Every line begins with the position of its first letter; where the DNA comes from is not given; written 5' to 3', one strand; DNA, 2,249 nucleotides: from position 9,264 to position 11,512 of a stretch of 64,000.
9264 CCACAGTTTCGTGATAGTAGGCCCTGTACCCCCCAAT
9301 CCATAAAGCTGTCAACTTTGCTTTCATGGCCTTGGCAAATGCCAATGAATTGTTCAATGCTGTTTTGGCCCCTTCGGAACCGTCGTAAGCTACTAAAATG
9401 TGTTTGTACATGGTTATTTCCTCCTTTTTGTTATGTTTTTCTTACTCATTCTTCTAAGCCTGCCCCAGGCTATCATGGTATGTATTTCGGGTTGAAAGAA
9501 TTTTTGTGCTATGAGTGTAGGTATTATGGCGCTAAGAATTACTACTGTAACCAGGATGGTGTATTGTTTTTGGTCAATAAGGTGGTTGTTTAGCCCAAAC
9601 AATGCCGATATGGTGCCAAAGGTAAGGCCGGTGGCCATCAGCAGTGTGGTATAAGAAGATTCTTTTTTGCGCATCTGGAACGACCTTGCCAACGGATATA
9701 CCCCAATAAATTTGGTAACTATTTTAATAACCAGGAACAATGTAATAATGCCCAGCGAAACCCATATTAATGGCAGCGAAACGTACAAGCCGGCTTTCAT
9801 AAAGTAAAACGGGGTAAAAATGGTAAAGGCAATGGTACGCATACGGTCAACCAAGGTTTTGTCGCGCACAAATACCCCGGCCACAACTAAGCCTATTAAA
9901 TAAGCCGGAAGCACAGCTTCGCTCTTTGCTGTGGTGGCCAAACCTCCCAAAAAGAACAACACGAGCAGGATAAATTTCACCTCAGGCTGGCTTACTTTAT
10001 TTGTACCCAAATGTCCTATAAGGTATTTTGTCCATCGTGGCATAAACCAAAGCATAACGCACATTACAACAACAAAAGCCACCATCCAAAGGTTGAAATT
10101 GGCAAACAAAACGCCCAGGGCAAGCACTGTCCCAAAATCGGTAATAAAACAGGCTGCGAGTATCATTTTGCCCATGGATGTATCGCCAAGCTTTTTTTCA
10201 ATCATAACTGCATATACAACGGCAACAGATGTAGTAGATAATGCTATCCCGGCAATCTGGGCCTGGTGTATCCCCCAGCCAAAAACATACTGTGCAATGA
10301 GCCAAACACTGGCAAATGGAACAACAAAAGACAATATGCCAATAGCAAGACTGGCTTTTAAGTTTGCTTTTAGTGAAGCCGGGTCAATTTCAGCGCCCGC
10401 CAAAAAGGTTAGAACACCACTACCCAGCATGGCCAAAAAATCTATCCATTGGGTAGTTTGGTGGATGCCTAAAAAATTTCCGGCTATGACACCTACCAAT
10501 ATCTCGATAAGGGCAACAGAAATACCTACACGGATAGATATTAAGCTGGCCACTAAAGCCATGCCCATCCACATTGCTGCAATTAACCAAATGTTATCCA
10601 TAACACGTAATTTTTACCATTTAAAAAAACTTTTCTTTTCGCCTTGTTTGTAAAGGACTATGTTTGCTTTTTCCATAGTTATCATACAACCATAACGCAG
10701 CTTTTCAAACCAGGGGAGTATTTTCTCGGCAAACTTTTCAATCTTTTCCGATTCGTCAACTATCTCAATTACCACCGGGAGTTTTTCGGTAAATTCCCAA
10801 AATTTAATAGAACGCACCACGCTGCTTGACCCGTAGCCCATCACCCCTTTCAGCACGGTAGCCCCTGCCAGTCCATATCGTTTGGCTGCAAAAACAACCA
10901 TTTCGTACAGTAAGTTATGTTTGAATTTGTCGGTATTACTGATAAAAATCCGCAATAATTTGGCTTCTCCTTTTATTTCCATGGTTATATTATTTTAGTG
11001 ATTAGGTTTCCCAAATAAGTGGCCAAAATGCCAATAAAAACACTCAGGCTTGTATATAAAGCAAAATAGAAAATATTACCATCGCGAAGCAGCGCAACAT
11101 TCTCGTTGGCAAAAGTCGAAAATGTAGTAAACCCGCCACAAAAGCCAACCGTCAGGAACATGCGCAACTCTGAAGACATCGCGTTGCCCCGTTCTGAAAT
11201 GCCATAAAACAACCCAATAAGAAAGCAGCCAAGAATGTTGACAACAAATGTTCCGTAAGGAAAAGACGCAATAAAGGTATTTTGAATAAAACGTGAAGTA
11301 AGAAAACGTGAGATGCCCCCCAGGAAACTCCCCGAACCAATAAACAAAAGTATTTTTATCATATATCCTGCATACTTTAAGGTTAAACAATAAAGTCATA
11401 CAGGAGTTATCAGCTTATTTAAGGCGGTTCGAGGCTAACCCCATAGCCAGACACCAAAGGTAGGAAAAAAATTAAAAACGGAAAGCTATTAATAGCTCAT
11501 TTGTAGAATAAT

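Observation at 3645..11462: Fluoride riboswitch heads a nine-gene, ~7.8-kb operon whose distal cargo has no known role in fluoride resistance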

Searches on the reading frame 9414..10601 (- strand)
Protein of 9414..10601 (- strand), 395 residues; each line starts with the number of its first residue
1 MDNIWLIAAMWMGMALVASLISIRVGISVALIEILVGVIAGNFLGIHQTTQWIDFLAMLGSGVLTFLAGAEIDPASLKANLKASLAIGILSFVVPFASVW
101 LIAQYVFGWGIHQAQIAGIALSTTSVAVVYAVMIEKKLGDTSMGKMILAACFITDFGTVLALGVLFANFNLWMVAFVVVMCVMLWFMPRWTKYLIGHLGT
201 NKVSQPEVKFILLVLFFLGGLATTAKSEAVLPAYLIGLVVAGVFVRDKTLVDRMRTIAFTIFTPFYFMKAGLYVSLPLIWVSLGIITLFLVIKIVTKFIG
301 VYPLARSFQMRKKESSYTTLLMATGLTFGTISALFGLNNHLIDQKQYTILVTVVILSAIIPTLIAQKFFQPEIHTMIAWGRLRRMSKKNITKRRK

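Call 6: search_protein_families(library=pfam, proteins=[window:9414-10601:-], max_evalue=0.01)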
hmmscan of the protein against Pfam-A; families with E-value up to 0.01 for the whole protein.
window:9414-10601:- (395 aa): 1 family
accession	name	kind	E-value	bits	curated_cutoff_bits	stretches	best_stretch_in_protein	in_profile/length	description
PF00999.27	Na_H_Exchanger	-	6.4e-40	137.6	26.2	1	15-363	4-367/375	Sodium/hydrogen exchanger, transmembrane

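Call 7: search_protein_families(library=ncbifam, proteins=[window:9414-10601:-], max_evalue=0.01)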
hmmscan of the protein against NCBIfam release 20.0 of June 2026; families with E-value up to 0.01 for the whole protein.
window:9414-10601:- (395 aa): 5 families
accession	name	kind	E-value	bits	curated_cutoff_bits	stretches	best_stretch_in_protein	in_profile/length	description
TIGR00932.1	2a37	subfamily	2.5e-31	109.2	238.3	1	15-274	4-274/275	monovalent cation:proton antiporter-2 (CPA2) family protein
NF002973.0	PRK03659.1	equivalog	2.8e-10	39.4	804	1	8-366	10-374/602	glutathione-regulated potassium-efflux system protein KefB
NF002924.0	PRK03562.1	equivalog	1.1e-07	30.7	752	1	2-364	3-375/623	glutathione-regulated potassium-efflux system protein KefC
NF045626.1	FeTrans_MagA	equivalog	4.2e-06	26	700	1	8-361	11-370/386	iron transporter MagA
NF003715.0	PRK05326.1-2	equivalog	0.00068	18.1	309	1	3-134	6-140/595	potassium/proton antiporter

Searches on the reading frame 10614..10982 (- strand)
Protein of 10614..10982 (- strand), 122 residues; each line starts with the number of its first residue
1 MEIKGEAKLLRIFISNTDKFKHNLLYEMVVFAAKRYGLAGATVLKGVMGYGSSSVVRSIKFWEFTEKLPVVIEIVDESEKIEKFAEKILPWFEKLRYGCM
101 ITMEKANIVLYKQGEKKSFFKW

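Call 6: search_protein_families(library=pfam, proteins=[window:10614-10982:-], max_evalue=0.01)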
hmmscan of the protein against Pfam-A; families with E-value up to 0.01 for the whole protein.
window:10614-10982:- (122 aa): 2 families
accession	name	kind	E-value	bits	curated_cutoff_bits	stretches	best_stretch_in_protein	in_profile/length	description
PF02641.20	DUF190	-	3e-29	101.6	23.4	1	8-107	1-96/97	Uncharacterized ACR, COG1993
PF00543.27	P-II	-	0.00054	20.7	25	1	27-94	14-80/102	Nitrogen regulatory protein P-II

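Call 7: search_protein_families(library=ncbifam, proteins=[window:10614-10982:-], max_evalue=0.01)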
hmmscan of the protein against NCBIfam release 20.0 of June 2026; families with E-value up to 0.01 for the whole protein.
window:10614-10982:- (122 aa): 0 families

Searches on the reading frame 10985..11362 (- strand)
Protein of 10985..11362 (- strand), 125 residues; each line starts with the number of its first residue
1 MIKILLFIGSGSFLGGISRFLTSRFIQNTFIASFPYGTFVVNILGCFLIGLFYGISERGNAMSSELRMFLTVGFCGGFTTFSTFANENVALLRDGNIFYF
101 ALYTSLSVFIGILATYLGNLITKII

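Call 6: search_protein_families(library=pfam, proteins=[window:10985-11362:-], max_evalue=0.01)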
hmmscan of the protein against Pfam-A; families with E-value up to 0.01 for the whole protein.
window:10985-11362:- (125 aa): 1 family
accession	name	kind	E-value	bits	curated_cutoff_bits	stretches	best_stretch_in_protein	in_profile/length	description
PF02537.21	CRCB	-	2.5e-30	105.3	32.9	1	6-118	1-102/103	CrcB-like protein, Camphor Resistance (CrcB)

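Call 7: search_protein_families(library=ncbifam, proteins=[window:10985-11362:-], max_evalue=0.01)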
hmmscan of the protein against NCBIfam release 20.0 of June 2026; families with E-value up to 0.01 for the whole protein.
window:10985-11362:- (125 aa): 31 families (the best 25 are shown)
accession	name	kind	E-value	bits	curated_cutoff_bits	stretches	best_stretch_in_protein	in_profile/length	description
TIGR00494.1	crcB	equivalog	1.6e-26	92.9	80.45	1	7-122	2-117/117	fluoride efflux transporter CrcB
NF010791.0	PRK14195.1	equivalog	2.1e-26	92.8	129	1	4-122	3-121/125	fluoride efflux transporter CrcB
NF010802.0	PRK14206.1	equivalog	3.9e-24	85.1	140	1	6-123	4-123/131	fluoride efflux transporter CrcB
NF010807.0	PRK14211.1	equivalog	8.1e-24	84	126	1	5-122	3-113/114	fluoride efflux transporter CrcB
NF010830.0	PRK14234.1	equivalog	8.5e-24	84.3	111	1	1-123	1-123/124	fluoride efflux transporter CrcB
NF010792.0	PRK14196.1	equivalog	3e-21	75.9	125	1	1-122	1-121/127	fluoride efflux transporter CrcB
NF010801.0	PRK14205.1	equivalog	1.3e-20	74.2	119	1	6-121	5-115/118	fluoride efflux transporter CrcB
NF010812.0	PRK14216.1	equivalog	2e-19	70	128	1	6-121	10-124/132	fluoride efflux transporter CrcB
NF010799.0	PRK14203.1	equivalog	5.1e-19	68.6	129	1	2-122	5-127/132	fluoride efflux transporter CrcB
NF010796.0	PRK14200.1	equivalog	7.4e-19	68.4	144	1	3-119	5-121/127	fluoride efflux transporter CrcB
NF010825.0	PRK14229.1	equivalog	1.2e-18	67.7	101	1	5-121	5-109/109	fluoride efflux transporter CrcB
NF010829.0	PRK14233.1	equivalog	5e-18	65.6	128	1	4-118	5-121/133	fluoride efflux transporter CrcB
NF010828.0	PRK14232.1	equivalog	9.5e-18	64.4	118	1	6-124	4-117/120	fluoride efflux transporter CrcB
NF010824.0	PRK14228.1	equivalog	5.9e-17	61.9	99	1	14-124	16-121/122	fluoride efflux transporter CrcB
NF010805.0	PRK14209.1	equivalog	1.1e-16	61.2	125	1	1-117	1-114/124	fluoride efflux transporter CrcB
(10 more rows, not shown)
